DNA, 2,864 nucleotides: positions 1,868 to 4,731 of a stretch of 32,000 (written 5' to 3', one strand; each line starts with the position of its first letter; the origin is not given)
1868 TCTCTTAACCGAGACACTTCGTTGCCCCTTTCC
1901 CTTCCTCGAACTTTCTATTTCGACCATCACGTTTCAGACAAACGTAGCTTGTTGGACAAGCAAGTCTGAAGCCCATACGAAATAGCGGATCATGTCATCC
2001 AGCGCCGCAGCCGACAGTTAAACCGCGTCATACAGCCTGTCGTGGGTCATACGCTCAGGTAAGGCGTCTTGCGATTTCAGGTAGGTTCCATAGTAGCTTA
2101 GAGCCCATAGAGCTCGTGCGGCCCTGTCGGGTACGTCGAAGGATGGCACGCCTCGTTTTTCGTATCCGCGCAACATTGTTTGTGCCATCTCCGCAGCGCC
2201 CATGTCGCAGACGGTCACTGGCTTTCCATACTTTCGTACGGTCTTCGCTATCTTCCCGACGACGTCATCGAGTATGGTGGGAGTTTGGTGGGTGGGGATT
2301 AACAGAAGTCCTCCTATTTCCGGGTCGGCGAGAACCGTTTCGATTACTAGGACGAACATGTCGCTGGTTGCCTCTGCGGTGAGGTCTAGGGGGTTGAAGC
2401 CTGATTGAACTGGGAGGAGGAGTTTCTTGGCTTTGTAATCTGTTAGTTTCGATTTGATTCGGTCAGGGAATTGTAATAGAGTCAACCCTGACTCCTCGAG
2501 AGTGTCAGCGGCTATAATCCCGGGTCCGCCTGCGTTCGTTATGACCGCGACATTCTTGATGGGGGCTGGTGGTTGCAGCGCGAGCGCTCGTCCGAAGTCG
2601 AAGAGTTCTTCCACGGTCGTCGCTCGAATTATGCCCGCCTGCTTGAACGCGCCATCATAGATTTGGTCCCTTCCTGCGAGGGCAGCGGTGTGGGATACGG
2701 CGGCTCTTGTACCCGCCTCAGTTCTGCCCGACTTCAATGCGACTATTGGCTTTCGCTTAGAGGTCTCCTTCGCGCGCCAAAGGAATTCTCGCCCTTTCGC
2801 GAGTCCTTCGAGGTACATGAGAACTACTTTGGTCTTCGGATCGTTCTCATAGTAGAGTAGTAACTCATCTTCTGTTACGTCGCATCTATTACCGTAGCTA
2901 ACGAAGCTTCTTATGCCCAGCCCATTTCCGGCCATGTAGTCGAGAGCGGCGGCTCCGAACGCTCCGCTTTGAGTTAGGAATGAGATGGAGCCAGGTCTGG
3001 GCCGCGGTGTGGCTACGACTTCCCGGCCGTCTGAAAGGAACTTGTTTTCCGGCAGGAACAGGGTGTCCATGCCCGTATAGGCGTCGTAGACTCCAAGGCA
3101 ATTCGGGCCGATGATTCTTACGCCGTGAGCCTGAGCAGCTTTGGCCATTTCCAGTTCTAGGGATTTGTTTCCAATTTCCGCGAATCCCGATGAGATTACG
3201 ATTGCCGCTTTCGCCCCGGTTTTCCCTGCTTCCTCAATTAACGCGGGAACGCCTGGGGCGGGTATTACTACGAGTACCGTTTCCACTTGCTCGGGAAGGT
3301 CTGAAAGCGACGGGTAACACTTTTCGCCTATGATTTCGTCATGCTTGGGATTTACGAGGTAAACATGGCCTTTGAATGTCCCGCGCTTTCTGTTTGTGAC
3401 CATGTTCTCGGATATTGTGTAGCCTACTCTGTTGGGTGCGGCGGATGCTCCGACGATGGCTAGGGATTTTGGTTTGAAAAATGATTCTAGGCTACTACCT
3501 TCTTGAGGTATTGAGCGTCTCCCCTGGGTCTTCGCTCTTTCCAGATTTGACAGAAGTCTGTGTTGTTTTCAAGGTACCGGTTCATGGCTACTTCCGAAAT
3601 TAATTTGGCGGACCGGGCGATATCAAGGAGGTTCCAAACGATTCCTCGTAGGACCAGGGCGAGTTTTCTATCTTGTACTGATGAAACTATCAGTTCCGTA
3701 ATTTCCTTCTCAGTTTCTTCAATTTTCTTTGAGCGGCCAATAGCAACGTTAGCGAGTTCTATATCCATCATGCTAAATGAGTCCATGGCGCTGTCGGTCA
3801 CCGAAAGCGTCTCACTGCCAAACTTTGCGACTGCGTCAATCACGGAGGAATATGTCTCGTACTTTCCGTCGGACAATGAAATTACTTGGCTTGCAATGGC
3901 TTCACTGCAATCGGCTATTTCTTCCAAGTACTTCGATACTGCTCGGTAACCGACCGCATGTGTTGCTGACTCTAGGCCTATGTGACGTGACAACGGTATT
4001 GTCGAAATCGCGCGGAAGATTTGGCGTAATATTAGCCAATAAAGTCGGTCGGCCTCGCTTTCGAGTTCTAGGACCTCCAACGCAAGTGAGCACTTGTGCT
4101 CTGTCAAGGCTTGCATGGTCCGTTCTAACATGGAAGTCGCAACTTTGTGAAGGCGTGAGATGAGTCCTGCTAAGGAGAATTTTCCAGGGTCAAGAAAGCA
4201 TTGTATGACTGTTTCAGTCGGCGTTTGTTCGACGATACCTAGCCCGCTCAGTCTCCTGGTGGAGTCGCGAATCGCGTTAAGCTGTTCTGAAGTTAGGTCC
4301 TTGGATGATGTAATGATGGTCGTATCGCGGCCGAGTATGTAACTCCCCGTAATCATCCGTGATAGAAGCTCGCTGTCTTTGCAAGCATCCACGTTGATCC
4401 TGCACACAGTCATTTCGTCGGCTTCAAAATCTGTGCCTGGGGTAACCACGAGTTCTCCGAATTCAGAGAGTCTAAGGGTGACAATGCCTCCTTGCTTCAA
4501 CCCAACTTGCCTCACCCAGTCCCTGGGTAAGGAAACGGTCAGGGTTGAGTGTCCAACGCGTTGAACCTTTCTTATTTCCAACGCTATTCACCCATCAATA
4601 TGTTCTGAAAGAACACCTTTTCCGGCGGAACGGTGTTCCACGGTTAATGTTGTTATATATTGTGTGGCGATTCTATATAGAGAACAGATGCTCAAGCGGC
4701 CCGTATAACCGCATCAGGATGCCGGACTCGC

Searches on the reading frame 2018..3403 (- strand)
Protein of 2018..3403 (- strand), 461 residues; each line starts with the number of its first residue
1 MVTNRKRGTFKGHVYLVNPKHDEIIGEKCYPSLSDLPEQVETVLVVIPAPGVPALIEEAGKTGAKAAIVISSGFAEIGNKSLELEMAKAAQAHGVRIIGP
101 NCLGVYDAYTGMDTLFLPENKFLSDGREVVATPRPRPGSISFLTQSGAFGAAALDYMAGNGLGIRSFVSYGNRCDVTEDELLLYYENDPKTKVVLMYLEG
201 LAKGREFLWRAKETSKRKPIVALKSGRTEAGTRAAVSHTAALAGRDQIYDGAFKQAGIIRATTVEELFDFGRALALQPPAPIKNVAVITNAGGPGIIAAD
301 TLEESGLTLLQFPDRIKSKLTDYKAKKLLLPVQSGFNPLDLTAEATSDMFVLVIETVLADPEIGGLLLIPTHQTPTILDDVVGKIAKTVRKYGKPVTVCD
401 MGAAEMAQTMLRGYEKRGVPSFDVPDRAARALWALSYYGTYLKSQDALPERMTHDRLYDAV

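Call 70: search_protein_families(library=pfam, proteins=[window:2018-3403:-], max_evalue=0.001)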
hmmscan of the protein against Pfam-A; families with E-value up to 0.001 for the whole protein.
window:2018-3403:- (461 aa): 4 families
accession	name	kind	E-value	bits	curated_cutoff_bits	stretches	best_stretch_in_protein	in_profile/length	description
PF13607.11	Succ_CoA_lig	-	7.4e-53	178.4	27.4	1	137-274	1-138/138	Succinyl-CoA ligase like flavodoxin domain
PF13380.12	CoA_binding_2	-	1.5e-20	74.2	22.8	1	11-106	26-114/116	CoA binding domain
PF19045.5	Ligase_CoA_2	-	4.5e-08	33.7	23.7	1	285-416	1-132/162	Ligase-CoA domain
PF02629.25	CoA_binding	-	2.7e-06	28.5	22.3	1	5-73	26-97/97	CoA binding domain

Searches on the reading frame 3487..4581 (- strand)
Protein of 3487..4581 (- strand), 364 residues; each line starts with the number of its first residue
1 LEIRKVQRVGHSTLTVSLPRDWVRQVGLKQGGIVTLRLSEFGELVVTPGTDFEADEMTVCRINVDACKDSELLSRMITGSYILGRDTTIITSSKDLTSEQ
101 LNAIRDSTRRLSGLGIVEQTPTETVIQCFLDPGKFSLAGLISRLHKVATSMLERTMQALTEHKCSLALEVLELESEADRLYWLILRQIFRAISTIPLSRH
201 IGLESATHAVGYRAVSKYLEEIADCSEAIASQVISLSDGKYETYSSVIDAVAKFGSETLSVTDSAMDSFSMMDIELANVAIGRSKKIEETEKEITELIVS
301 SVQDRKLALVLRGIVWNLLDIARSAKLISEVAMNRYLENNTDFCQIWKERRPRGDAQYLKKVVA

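Call 70: search_protein_families(library=pfam, proteins=[window:3487-4581:-], max_evalue=0.001)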
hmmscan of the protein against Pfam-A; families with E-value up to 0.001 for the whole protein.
window:3487-4581:- (364 aa): 2 families
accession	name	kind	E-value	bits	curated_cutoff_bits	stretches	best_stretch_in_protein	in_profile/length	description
PF01895.24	PhoU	-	5.1e-19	68.9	23.5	1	141-232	1-88/89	PhoU domain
PF04014.23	MazE_antitoxin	-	5.3e-07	29.9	24.7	1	7-49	1-43/48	Antidote-toxin recognition MazE, bacterial antitoxin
